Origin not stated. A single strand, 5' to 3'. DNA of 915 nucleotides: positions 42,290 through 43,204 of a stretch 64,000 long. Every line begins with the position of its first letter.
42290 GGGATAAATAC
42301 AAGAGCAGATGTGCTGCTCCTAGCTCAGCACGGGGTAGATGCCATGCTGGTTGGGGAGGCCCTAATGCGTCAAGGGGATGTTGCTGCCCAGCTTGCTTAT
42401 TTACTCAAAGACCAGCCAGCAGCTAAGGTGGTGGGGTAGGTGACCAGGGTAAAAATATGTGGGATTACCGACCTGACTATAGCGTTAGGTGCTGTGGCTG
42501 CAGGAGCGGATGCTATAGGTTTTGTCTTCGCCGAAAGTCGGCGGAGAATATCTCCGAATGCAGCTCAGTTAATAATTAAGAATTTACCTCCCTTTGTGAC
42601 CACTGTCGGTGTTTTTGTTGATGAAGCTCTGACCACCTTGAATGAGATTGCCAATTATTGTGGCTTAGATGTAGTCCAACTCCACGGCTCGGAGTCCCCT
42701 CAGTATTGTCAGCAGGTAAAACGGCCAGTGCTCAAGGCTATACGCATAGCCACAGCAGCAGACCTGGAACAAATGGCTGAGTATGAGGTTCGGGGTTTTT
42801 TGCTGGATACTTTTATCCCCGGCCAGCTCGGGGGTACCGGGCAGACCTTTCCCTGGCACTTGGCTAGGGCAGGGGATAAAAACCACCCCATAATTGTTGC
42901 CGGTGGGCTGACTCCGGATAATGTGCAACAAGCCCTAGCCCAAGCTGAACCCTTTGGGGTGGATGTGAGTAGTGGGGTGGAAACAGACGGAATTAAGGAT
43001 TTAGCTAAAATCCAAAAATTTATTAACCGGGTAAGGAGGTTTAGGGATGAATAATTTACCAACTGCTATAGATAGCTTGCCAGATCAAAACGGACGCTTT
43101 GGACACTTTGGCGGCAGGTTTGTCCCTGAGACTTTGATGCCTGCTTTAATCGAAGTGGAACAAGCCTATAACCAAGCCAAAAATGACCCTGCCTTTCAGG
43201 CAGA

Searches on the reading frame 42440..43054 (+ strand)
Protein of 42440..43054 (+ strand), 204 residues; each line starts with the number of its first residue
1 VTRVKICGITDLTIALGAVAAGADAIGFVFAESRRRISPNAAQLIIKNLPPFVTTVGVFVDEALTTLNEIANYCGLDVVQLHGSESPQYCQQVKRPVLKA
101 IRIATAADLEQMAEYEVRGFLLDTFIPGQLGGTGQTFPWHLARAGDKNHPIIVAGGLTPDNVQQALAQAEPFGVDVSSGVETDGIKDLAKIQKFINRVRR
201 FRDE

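Call 74: search_protein_families(library=pfam, max_evalue=0.00001, proteins=[window:42440-43054:+])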
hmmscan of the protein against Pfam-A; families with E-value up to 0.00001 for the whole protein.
window:42440-43054:+ (204 aa): 1 family
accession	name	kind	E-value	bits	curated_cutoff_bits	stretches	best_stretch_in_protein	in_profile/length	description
PF00697.28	PRAI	-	1.2e-48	165.8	22.7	1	4-196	1-192/193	N-(5'phosphoribosyl)anthranilate (PRA) isomerase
